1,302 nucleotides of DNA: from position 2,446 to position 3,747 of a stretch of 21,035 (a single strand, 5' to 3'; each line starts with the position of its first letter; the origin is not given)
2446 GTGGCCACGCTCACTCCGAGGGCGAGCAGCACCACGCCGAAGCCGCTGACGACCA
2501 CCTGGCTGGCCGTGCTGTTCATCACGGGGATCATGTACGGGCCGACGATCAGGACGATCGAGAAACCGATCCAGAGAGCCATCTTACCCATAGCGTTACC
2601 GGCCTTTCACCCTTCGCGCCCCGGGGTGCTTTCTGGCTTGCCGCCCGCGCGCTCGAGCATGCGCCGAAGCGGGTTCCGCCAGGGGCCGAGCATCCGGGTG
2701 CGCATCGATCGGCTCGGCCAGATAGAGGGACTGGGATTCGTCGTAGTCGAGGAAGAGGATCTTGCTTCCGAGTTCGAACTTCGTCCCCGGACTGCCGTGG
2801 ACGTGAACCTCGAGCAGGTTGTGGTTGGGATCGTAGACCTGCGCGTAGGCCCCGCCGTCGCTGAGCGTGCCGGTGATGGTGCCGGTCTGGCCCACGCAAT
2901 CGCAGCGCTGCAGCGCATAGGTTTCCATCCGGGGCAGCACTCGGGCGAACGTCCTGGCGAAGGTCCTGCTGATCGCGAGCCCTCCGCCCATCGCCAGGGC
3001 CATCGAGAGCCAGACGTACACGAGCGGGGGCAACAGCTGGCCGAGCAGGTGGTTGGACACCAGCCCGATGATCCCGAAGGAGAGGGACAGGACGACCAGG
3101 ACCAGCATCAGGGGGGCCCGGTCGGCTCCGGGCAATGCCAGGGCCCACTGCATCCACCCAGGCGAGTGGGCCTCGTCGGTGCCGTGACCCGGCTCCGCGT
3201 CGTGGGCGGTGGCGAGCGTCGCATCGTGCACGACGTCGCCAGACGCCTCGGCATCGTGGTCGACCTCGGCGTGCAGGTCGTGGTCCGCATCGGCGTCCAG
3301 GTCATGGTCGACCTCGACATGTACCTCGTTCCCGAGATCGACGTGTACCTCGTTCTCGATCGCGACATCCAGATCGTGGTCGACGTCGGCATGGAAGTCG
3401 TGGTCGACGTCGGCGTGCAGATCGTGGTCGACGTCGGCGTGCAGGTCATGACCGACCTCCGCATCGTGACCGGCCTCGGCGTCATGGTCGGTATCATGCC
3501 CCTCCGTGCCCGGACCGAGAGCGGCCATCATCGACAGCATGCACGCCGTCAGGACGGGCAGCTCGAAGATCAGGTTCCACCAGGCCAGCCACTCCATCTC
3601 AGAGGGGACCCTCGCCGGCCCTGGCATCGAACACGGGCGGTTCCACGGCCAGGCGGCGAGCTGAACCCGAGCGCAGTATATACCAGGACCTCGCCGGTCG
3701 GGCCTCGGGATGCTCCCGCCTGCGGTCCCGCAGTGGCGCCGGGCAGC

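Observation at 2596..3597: NfeD/YqiJ-like flotillin partner carrying a tandem-repeat-encoded His/Asp-rich (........)n insertion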

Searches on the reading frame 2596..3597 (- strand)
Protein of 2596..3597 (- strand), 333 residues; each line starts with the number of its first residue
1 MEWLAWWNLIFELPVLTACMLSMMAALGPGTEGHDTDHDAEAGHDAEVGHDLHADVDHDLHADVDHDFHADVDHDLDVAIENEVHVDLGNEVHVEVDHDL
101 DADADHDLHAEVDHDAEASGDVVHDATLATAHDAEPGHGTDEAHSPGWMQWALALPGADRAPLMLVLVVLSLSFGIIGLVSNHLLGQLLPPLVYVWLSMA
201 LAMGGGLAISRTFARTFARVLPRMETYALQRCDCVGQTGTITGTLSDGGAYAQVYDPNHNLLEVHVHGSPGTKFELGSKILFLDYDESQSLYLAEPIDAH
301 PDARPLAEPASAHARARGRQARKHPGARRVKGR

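Call 5: search_protein_families(library=pfam, proteins=[window:2596-3597:-], max_evalue=0.01)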
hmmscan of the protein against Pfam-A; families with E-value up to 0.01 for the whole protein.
window:2596-3597:- (333 aa): 2 families
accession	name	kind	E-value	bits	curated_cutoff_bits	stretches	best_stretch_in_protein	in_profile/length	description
PF21001.2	YqiJ_N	-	0.00023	21.7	23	1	117-210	46-115/116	Inner membrane protein YqiJ, N-terminal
PF22178.3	Gp5_trimer_C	-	0.0028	18.2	30.9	1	38-107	38-107/112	Bacteriophage T4 gp5 C-terminal trimerisation domain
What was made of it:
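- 2596..3597 (-): yqiJ-like (DUF1449 / NfeD2) gene, 333 aa plus stop codon (2596-2598). Pfam YqiJ_N scores 21.7 bits, just under the 23-bit cut-off (call 5).
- On YqiJ / DUF1449 (NfeD2) family: YqiJ_N scores 21.7 bits against a 23-bit cut-off, and YqiJ_OB is not reported at E<=0.01 (call 5).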

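Call 7: find_homologous_proteins(query=window:2596-3597:-, max_evalue=0.001)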
Query window:2596-3597:- (333 aa): 212 proteins with E <= 0.001 among 6961 candidates; the best 120 are listed.
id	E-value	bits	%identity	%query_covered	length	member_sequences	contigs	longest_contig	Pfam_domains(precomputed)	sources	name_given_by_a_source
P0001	2.5e-222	756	100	100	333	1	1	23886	-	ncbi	-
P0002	5.6e-193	659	89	100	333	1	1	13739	-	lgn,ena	-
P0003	4.1e-64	235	46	89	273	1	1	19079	-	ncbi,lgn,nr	ncbi:MAG: DUF1449 family protein [Candidatus Riflebacteria bacterium]|nr:DUF1449 family protein [Can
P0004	2.3e-61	226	45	93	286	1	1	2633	PF21001.3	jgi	-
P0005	7.3e-36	142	33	90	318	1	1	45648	-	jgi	-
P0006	1.4e-32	132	30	99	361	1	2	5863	-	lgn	-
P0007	2.0e-32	131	32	57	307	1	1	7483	-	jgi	jgi:hypothetical protein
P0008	6.0e-32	130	33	78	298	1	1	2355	PF21001.3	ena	-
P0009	2.7e-31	127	28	58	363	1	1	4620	-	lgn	-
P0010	3.1e-31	127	31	90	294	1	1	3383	PF21001.3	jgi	jgi:hypothetical protein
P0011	2.4e-29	121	32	90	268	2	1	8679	PF21001.3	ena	-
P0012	1.4e-28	118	34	92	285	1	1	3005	PF21001.3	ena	-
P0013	1.3e-27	115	29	66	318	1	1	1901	PF21001.3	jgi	jgi:hypothetical protein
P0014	2.4e-27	114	33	87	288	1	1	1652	-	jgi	jgi:hypothetical protein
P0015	3.4e-27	114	34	89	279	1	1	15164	PF21001.3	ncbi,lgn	-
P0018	1.9e-25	108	30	90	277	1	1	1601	PF21001.3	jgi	jgi:membrane protein implicated in regulation of membrane protease activity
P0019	2.5e-25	108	33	89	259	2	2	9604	PF21001.3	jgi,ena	jgi:hypothetical protein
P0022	1.8e-24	105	29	90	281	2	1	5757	PF21001.3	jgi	jgi:membrane protein implicated in regulation of membrane protease activity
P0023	5.7e-24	103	31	87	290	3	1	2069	PF21001.3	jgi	-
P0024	1.7e-23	102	30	89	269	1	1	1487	PF21001.3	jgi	jgi:hypothetical protein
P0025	2.4e-23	101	28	87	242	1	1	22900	PF21001.3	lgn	-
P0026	1.8e-22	98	33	13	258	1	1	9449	PF21001.3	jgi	jgi:membrane protein implicated in regulation of membrane protease activity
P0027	1.5e-21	95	34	55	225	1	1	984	PF21001.3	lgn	-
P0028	1.8e-21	95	30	68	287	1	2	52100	PF21001.3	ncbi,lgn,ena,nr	ncbi:MAG: DUF1449 family protein [Phycisphaerae bacterium]|nr:DUF1449 family protein [Phycisphaerae 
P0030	1.4e-20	92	30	88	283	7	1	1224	PF21001.3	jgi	jgi:membrane protein implicated in regulation of membrane protease activity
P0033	3.1e-20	91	30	88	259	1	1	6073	PF21001.3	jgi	jgi:membrane protein implicated in regulation of membrane protease activity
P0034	4.4e-20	90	32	70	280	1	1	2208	PF21001.3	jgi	-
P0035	5.7e-20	90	25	57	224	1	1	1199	PF21001.3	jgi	jgi:hypothetical protein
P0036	6.3e-20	90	-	-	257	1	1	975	PF21001.3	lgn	-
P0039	1.6e-19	89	33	64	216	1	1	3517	PF21001.3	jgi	jgi:hypothetical protein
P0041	4.6e-19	87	25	88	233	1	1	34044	PF21001.3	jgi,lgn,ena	jgi:hypothetical protein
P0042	4.8e-19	87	33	61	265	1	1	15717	PF21001.3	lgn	-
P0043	5.0e-19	87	29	88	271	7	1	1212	PF21001.3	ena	-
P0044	5.3e-19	87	30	46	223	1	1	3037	PF21001.3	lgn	-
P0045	8.8e-19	86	28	57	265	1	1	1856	PF21001.3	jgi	jgi:membrane protein implicated in regulation of membrane protease activity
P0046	9.5e-19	86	45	13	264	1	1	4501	PF21001.3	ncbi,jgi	-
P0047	1.1e-18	86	39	18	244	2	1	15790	PF21001.3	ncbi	ncbi:MAG TPA: hypothetical protein VIM11_05790, partial [Tepidisphaeraceae bacterium]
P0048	1.4e-18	86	25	85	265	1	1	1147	PF21001.3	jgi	jgi:hypothetical protein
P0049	1.4e-18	86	33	41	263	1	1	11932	PF21001.3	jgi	jgi:hypothetical protein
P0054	3.4e-18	84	29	90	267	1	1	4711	PF21001.3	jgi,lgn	jgi:membrane protein implicated in regulation of membrane protease activity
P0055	4.0e-18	84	25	59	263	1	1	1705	PF21001.3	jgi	jgi:membrane protein implicated in regulation of membrane protease activity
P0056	4.5e-18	84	28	69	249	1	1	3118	PF21001.3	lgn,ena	-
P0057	4.8e-18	84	32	45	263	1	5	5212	PF21001.3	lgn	-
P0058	6.8e-18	83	36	18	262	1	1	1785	PF21001.3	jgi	-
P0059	7.1e-18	83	27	89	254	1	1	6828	PF21001.3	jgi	jgi:hypothetical protein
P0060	1.2e-17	82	29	65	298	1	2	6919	PF21001.3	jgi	jgi:membrane protein implicated in regulation of membrane protease activity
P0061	1.8e-17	82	30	54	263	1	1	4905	PF21001.3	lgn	-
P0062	1.8e-17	82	30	58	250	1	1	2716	PF21001.3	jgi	jgi:membrane protein implicated in regulation of membrane protease activity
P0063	2.7e-17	81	26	48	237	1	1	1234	PF21001.3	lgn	-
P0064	2.8e-17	81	31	91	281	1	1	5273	PF21001.3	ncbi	-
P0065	3.0e-17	81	26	57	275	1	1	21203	PF21001.3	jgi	jgi:hypothetical protein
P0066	6.4e-17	80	28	95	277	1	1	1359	PF21001.3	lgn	-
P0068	1.6e-16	79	29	89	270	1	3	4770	PF21001.3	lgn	-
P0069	1.8e-16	79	28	41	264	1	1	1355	PF21001.3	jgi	jgi:Protein of unknown function (DUF1449)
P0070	2.2e-16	78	23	57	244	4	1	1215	PF21001.3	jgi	-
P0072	2.4e-16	78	26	89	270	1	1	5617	PF21001.3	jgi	jgi:hypothetical protein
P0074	3.6e-16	78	-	-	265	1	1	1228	PF21001.3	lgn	-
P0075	9.5e-16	76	28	61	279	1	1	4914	PF21001.3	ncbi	-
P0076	9.6e-16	76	28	92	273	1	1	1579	PF21001.3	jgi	jgi:hypothetical protein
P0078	1.5e-15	76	43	17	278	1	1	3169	PF21001.3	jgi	jgi:hypothetical protein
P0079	1.9e-15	75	67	4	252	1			PF21001.3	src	-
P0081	3.1e-15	75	25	86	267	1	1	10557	PF21001.3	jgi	-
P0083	1.3e-14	73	29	90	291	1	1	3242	PF21001.3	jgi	jgi:membrane protein implicated in regulation of membrane protease activity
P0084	1.5e-14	72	25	58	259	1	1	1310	PF21001.3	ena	-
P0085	3.8e-14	71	29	42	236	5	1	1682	PF21001.3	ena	-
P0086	4.3e-14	71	32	45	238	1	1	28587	PF21001.3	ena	-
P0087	6.5e-14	70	24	54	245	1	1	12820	PF21001.3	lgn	-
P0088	7.8e-14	70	27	58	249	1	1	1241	PF21001.3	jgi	jgi:hypothetical protein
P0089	1.0e-13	70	-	-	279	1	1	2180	PF21001.3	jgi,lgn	jgi:hypothetical protein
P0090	1.0e-13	70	28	59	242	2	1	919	PF21001.3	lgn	-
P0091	1.2e-13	69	-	-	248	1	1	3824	PF21001.3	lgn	-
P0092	1.4e-13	69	29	42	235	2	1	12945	PF21001.3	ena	-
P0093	1.5e-13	69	-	-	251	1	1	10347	PF21001.3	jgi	jgi:membrane protein implicated in regulation of membrane protease activity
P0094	1.5e-13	69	30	50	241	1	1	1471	PF21001.3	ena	-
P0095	1.7e-13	69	26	62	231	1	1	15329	PF21001.3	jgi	jgi:hypothetical protein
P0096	2.1e-13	69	27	88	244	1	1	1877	PF21001.3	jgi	-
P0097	2.4e-13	68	27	61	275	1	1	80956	PF21001.3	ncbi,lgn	-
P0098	3.5e-13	68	27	56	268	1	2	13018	PF21001.3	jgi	jgi:membrane protein implicated in regulation of membrane protease activity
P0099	4.2e-13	68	-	-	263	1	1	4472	PF21001.3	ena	-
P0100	5.4e-13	67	31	61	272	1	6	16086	PF21001.3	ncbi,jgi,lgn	-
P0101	5.4e-13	67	27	58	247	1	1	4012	PF21001.3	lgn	-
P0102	7.0e-13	67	-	-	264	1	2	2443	PF21001.3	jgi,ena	-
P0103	7.4e-13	67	25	58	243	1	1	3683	PF21001.3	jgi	jgi:membrane protein implicated in regulation of membrane protease activity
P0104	8.1e-13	67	23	68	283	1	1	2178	PF21001.3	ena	-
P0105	8.5e-13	67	28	94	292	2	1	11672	PF21001.3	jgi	-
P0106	9.6e-13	66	29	77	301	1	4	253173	-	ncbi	ncbi:MAG: hypothetical protein ACTSSE_00160 [Candidatus Thorarchaeota archaeon]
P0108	9.9e-13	66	25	57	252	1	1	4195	PF21001.3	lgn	-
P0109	1.5e-12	66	26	91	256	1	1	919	PF21001.3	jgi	jgi:ABC-type nickel/cobalt efflux system permease component RcnA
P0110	1.5e-12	66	28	58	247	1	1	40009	PF21001.3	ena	-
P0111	1.9e-12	65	-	-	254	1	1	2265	PF21001.3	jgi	jgi:membrane protein implicated in regulation of membrane protease activity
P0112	2.1e-12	65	29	63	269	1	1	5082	PF21001.3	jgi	jgi:membrane protein implicated in regulation of membrane protease activity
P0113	2.1e-12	65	27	56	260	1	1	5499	PF21001.3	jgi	jgi:hypothetical protein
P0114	2.4e-12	65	27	59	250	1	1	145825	PF21001.3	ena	-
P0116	2.8e-12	65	26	59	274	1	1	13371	PF21001.3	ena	-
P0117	3.1e-12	65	23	58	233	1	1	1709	PF21001.3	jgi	jgi:Protein of unknown function (DUF1449)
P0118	3.2e-12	65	28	87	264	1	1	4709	PF21001.3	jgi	jgi:hypothetical protein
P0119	3.2e-12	65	23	56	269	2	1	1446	PF21001.3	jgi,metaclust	metaclust:\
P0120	4.8e-12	64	27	63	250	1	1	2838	PF21001.3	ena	-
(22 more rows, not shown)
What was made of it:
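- On YqiJ / DUF1449 (NfeD2) family: About three quarters of the listed homologues carry PF21001 in the precomputed annotation (call 7).
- Closest known: His/Asp-rich flexible loops of metal-handling proteins. Same: JGI auto-annotated one homologue as RcnA-like (call 7).
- One homologue was auto-annotated as RcnA-like by JGI (call 7).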

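Call 8: search_protein_families(library=ncbifam, proteins=[window:2596-3597:-], max_evalue=0.1)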
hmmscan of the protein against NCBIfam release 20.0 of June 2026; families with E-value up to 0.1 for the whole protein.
window:2596-3597:- (333 aa): 5 families
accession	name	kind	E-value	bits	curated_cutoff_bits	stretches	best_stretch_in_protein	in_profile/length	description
NF000535.3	MSCRAMM_SdrC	exception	7.6e-05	20.9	1700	1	36-125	804-893/963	MSCRAMM family adhesin SdrC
NF012181.0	MSCRAMM_SdrD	exception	9.4e-05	20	2500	1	37-119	1129-1277/1379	MSCRAMM family adhesin SdrD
NF033609.2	MSCRAMM_ClfA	exception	0.00017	19.4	1150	1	37-119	675-757/934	MSCRAMM family adhesin clumping factor ClfA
NF033845.1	MSCRAMM_ClfB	exception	0.00039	18.5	999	1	36-122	708-794/871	MSCRAMM family adhesin clumping factor ClfB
NF047873.1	ZrgA_Zn_trans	equivalog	0.016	14.8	185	1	8-76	79-147/213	zinc uptake protein ZrgA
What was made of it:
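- On His-rich metal-binding loops (ZnuA / RcnA / ZIP / CDF type): The only related hit is ZrgA at 14.8 bits against a 185-bit cut-off (calls 5, 8).
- Closest known: His/Asp-rich flexible loops of metal-handling proteins. Same: There is a weak NCBIfam match to ZrgA (14.8 bits, call 8).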

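Call 17: search_solved_structures(query=window:2596-3597:-, max_evalue=1, show_alignments=2)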
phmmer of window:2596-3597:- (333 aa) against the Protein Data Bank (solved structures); distinct sequences matched with E-value up to 1: 0.
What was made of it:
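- Tried and rejected: PDB sequence search with the whole protein found nothing at E<=1 (call 17).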

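Call 19: find_encoding_contigs(protein=P0002, flank=6000, max_places=4)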
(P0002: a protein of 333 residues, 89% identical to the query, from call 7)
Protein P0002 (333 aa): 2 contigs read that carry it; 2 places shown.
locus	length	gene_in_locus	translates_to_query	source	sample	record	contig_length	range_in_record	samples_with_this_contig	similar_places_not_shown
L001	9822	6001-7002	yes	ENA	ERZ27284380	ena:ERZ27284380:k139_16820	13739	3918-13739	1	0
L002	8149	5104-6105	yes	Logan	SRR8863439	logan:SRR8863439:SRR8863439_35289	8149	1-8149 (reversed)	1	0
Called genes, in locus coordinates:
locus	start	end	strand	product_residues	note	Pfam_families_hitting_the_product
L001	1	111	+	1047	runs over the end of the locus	PF13231:PMT_2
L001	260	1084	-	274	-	PF24167:DUF7411 (faint)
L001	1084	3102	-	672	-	PF00535:Glycos_transf_2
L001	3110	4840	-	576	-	PF02543:Carbam_trans_N, PF16861:Carbam_trans_C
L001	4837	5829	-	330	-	PF01073:3Beta_HSD, PF01370:Epimerase, PF02719:Polysacc_synt_2, PF04321:RmlD_sub_bind, PF07993:NAD_binding_4, PF16363:GDP_Man_Dehyd, PF13460:NAD_binding_10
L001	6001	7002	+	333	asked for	-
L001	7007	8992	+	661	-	PF01145:Band_7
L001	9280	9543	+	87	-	-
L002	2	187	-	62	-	?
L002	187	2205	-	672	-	PF00535:Glycos_transf_2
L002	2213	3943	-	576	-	PF02543:Carbam_trans_N, PF16861:Carbam_trans_C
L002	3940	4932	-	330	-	PF01073:3Beta_HSD, PF01370:Epimerase, PF02719:Polysacc_synt_2, PF04321:RmlD_sub_bind, PF07993:NAD_binding_4, PF16363:GDP_Man_Dehyd, PF13460:NAD_binding_10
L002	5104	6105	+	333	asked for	-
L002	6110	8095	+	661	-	PF01145:Band_7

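Call 36: predict_structure(alignment_id=A1)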
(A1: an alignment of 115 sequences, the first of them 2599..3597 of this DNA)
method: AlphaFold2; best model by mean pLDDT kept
length: 333 residues; sequences in the alignment: 115
mean_pLDDT: 70.2   pTM: 0.56
mean pLDDT of the five models: 70.2, 70.1, 70.0, 68.7, 68.5
residues with pLDDT >= 90: 129; 70-90: 44; 50-70: 65; < 50: 95
segments of 3 or more residues with pLDDT < 50: 40-131
pLDDT, mean of each block of 10 residues (from residue 1): 85 96 82 51 41 40 44 40 36 34 37 38 42 55 73 79 91 97 96 96 96 90 61 93 94 89 95 95 96 88 58 55 56 57
secondary structure, 60 per line:
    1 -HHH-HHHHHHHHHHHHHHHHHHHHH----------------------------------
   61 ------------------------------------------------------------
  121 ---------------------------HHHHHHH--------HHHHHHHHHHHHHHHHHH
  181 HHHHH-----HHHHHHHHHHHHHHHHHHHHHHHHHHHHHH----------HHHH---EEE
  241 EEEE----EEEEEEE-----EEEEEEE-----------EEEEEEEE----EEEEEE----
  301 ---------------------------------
elements in order: H6-26 H148-154 H163-185 H191-220 H231-234 E238-244 E249-255 E261-267 E279-286 E291-296
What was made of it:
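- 3520..3582 (-): TM1 (residues 6-26), including the conserved W-W-N-L motif. AF2 helix 6-26 with pLDDT 85-96 (call 36).
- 3112..3156 (-): Short amphipathic helix (residues 148-154) and the conserved G-x-G-[RK]-x-P motif (here P-G-A-D-R-A-P) before TM2. AF2 helix 148-154 (call 36).
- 2938..3111 (-): TM2-TM3 helical hairpin (residues 163-220). AF2 helices 163-185 and 191-220 with pLDDT 90-97 (call 36).
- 2710..2886 (-): Five-stranded OB-fold domain of NfeD type (residues 238-296). AF2 strands 238-296 with pLDDT 89-96 (call 36).
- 2599..2706 (-): Basic, low-confidence (probably disordered) C-terminal tail (residues 298-333; 10 K/R, 3 D/E). Call 36 (pLDDT 55-58).
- On YqiJ / DUF1449 (NfeD2) family: AF2 predicts helices 6-26, 163-185 and 191-220 and five strands over 238-296 with pLDDT around 90 or higher (call 36).
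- AF2 predicts 3 TM helices plus a 5-strand OB fold with high pLDDT (call 36). AF2 gives no structure for the loop (call 36). The loop is predicted disordered (call 36).
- Tried and rejected: AF2 on the monomer gives no structure for the loop (call 36).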

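Call 38: find_related_loci(query=window:2599-3597:-, collection=genome_contigs, flank=6000)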
Query window:2599-3597:- (333 aa) in genome_contigs; peptide patterns used: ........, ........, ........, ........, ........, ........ (x = any residue, [..] = any of these).
137 stretches matched a pattern; 1 encode a relative of the query (tblastn E <= 1e-3); 1 distinct loci.
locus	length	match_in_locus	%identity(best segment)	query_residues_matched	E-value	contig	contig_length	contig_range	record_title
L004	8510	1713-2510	46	1-298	5e-72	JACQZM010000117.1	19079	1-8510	MAG: Candidatus Riflebacteria bacterium isolate NC_groundwater_1567_Pr4_S-0.65um_68_8 SR1-18-Sp65_coassembly_scaffold_29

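Call 40: fold_search(model_id=the predicted structure, library=pdb)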
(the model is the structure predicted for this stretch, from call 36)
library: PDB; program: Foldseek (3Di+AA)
matches with E <= 10: 950; with E <= 0.001: 1
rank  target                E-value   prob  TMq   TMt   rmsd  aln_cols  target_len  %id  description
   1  8z5g_AA               5.3e-05  1.00  0.21  0.36  11.3       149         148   13  Cryo-EM structure of E.coli SPFH-NfeD family protein complex QmcA-YbbJ (released 2024-08-21)
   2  8s8d_i                2.3e-03  1.00  0.15  0.42   2.6        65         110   18  Structure of a yeast 48S-AUC preinitiation complex in closed conformation (model py48S-AUC-2) (released 2024-09-11)
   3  2k14_MODEL_1_A        2.8e-03  1.00  0.18  0.64   3.8        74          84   15  Solution structure of the soluble domain of the NfeD protein YuaF from Bacillus subtilis (released 2008-08-26)
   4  3wwv                  3.7e-03  1.00  0.15  0.73   2.2        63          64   19  C-terminal domain of stomatin operon partner protein 1510-C from Pyrococcus horikoshii (released 2014-10-01)
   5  3i4o_B                4.4e-03  1.00  0.14  0.56   3.5        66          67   11  Crystal Structure of Translation Initiation Factor 1 from Mycobacterium tuberculosis (released 2010-02-23)
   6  8rw1_i                6.0e-03  1.00  0.15  0.48   2.7        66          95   17  Structure of a yeast 48S-AUC preinitiation complex in closed conformation (released 2024-09-11)
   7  8s8e_i                6.0e-03  1.00  0.15  0.43   3.2        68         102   13  Structure of a yeast 48S-AUC preinitiation complex in closed conformation (model py48S-AUC-3.1) (released 2024-09-11)
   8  3i4o_A                6.7e-03  1.00  0.15  0.62   2.9        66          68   11  Crystal Structure of Translation Initiation Factor 1 from Mycobacterium tuberculosis (released 2010-02-23)
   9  4uer_0                7.2e-03  1.00  0.15  0.46   2.9        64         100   17  40S-eIF1-eIF1A-eIF3-eIF3j translation initiation complex from Lachancea kluyveri (released 2015-02-11)
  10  3j80_L                7.2e-03  1.00  0.16  0.33   4.2        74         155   16  CryoEM structure of 40S-eIF1-eIF1A preinitiation complex (released 2014-11-05)
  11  9mbp_B                7.2e-03  0.80  0.13  0.11  13.2       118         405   14  Substrate-engaged human 26S proteasome bound to midnolin with RPT1 at top of spiral staircase (released 2026-03-25)
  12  7qxw_C                8.6e-03  0.90  0.13  0.12  12.5       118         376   12  Proteasome-ZFAND5 Complex Z+D state (released 2023-02-08)
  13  4nni_A                9.1e-03  0.99  0.16  0.30   5.7        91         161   19  Structural basis for targeting the ribosomal protein S1 of Mycobacterium tuberculosis by pyrazinamide (released 2014-12-24)
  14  8s8k_i                9.7e-03  1.00  0.15  0.47   3.4        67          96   18  Structure of a yeast 48S-AUC preinitiation complex in swivelled conformation (model py48S-AUC-swiv-eIF1) (released 2024-11-06)
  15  7w37_C                9.7e-03  0.98  0.15  0.13  12.5       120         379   12  Structure of USP14-bound human 26S proteasome in state EA1_UBL (released 2022-05-04)
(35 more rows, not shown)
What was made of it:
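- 2710..2886 (-): Foldseek matches: YbbJ in 8z5g (E 5e-5), YuaF 2k14, PH1510-C 3wwv (call 40).
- On YqiJ / DUF1449 (NfeD2) family: Foldseek matches NfeD proteins YbbJ (8z5g), YuaF (2k14) and PH1510-C (3wwv) (call 40).
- Closest known: Short NfeD proteins with solved structures: YbbJ in the QmcA-YbbJ cage. Same: These are the best structural matches (call 40).
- Foldseek top matches are YbbJ, YuaF and PH1510-C (call 40).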

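Call 48: find_encoding_contigs(protein=P0005, flank=5000, max_places=2)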
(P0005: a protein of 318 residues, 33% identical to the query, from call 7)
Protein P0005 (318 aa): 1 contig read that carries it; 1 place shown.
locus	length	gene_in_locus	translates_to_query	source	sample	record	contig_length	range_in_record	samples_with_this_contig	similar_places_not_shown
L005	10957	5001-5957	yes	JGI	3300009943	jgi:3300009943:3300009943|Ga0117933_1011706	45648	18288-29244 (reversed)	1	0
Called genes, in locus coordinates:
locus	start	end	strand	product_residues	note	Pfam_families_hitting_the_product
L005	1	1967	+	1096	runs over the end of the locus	PF12708:Pect-lyase_RHGA_epim, PF13290:CHB_HEX_C_1, PF13287:Fn3_assoc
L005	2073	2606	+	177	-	PF12867:DinB_2, PF04978:MST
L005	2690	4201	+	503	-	PF02952:Fucose_iso_C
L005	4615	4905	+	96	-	-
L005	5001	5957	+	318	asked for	-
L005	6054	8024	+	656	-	PF01145:Band_7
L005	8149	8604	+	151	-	PF20393:Pro_CA_2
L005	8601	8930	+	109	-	-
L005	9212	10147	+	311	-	PF00389:2-Hacid_dh, PF02826:2-Hacid_dh_C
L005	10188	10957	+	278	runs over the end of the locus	PF01261:AP_endonuc_2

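Call 49: find_encoding_contigs(protein=P0006, flank=5000, max_places=2)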
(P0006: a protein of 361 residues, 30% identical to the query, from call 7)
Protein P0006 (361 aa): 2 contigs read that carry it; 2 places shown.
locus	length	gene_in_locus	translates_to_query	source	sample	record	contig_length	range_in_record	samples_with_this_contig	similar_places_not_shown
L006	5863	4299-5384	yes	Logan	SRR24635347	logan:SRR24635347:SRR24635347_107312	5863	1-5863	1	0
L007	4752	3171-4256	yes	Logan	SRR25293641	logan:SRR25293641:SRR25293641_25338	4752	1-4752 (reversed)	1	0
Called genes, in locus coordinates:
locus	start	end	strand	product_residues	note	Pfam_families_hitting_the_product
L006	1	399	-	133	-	?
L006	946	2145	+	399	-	PF01208:URO-D (weak)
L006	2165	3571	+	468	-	PF02985:HEAT (faint), PF03130:HEAT_PBS (faint), PF13513:HEAT_EZ (faint), PF13646:HEAT_2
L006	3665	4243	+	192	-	-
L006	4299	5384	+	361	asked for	-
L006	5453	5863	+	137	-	?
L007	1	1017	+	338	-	?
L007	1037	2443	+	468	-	PF02985:HEAT (faint), PF03130:HEAT_PBS (faint), PF13513:HEAT_EZ (faint), PF13646:HEAT_2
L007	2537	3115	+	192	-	-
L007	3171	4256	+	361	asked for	-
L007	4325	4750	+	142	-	?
